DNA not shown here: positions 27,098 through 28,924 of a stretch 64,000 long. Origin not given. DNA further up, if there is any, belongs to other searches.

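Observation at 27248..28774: HAL/PAL-family ammonia-lyase with Ala-Cys-Gly replacing the MIO-forming Ala-Ser-Gly triad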

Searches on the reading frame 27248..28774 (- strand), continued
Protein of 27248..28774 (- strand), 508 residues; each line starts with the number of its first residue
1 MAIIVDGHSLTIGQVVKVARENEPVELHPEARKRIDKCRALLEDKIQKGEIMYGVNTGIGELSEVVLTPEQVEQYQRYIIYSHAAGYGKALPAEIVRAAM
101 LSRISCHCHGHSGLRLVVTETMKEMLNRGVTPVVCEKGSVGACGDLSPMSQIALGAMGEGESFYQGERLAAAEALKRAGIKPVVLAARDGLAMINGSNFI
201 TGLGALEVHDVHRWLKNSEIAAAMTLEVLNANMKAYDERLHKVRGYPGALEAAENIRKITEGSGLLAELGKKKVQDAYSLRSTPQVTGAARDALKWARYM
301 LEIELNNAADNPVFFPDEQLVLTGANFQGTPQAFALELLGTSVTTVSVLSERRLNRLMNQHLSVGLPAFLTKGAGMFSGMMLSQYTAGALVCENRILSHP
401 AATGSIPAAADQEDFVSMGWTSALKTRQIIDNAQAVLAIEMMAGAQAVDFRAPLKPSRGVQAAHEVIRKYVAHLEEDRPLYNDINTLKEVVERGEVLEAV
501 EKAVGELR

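Call 68: fold_search(model_id=the predicted structure, library=pdb)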
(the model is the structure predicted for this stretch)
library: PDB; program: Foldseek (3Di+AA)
matches with E <= 10: 660; with E <= 0.001: 90
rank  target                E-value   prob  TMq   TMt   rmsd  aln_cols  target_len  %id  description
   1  6v6h_C                2.1e-39  1.00  0.91  0.91   1.9       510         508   36  Crystal structure of histidine ammonia-lyase from Trypanosoma cruzi (released 2020-06-10)
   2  6v6h_D                6.2e-39  1.00  0.90  0.91   2.3       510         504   35  Crystal structure of histidine ammonia-lyase from Trypanosoma cruzi (released 2020-06-10)
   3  6v6h_B                8.1e-39  1.00  0.91  0.92   1.8       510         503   36  Crystal structure of histidine ammonia-lyase from Trypanosoma cruzi (released 2020-06-10)
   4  2ohy_B                1.5e-38  1.00  0.94  0.91   2.8       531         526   36  X-ray Crystal Structure of Tyrosine Aminomutase from streptomyces globisporus (released 2007-06-12)
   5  6v6h_A                1.6e-38  1.00  0.91  0.91   1.9       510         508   36  Crystal structure of histidine ammonia-lyase from Trypanosoma cruzi (released 2020-06-10)
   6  1eb4                  2.3e-38  1.00  0.92  0.93   2.7       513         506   34  Histidine Ammonia-Lyase (HAL) Mutant F329A from Pseudomonas putida (released 2002-02-21)
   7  1b8f                  9.0e-38  1.00  0.93  0.93   2.4       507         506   34  Histidine ammonia-lyase (HAL) from Pseudomonas putida (released 1999-05-06)
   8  3kdz_A                1.4e-37  1.00  0.94  0.91   2.9       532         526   36  X-ray crystal structure of a tyrosine aminomutase mutant construct with bound ligand (released 2010-07-07)
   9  2ohy_A                1.4e-37  1.00  0.93  0.91   2.9       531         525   36  X-ray Crystal Structure of Tyrosine Aminomutase from streptomyces globisporus (released 2007-06-12)
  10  3kdy_A                1.9e-37  1.00  0.94  0.91   2.9       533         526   36  X-ray crystal structure of tyrosine aminomutase mutant construct (released 2010-07-07)
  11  1gkj                  3.3e-37  1.00  0.92  0.92   2.2       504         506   34  Histidine Ammonia-Lyase (HAL) Mutant Y280F from Pseudomonas putida (released 2002-04-05)
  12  1gk2_A                6.9e-37  1.00  0.91  0.91   2.6       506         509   34  Histidine Ammonia-Lyase (HAL) Mutant F329G from Pseudomonas putida (released 2002-02-21)
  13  7tqr                  8.7e-37  1.00  0.91  0.95   2.8       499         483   36  Crystal Structure of histidine ammonia lyase from Thermoplasma acidophilum (released 2022-04-06)
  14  1gk3                  1.6e-35  1.00  0.92  0.92   2.2       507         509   34  Histidine Ammonia-Lyase (HAL) Mutant D145A from Pseudomonas putida (released 2002-02-21)
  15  6s7j_A                7.3e-35  1.00  0.93  0.95   2.1       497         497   29  Native crystal structure of ergothioneine degrading enzyme Ergothionase from Treponema denticola (released 2019-07-17)
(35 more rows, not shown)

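Call 70: find_encoding_contigs(protein=P0121, flank=8000, max_places=1)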
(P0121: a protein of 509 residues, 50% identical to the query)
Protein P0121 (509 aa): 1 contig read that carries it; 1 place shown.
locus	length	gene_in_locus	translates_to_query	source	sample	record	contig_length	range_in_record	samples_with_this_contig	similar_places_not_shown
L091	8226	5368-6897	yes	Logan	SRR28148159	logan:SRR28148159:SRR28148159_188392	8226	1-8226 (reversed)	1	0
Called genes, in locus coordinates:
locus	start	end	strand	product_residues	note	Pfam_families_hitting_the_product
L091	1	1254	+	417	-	?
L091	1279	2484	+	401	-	PF12704:MacB_PCD, PF02687:FtsX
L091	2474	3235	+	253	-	PF17131:TP_0789-like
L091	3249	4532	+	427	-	-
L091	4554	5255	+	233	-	PF02463:SMC_N (faint), PF00005:ABC_tran, PF13304:AAA_21 (faint)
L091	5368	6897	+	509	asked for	PF00221:Lyase_aromatic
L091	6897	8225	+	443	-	?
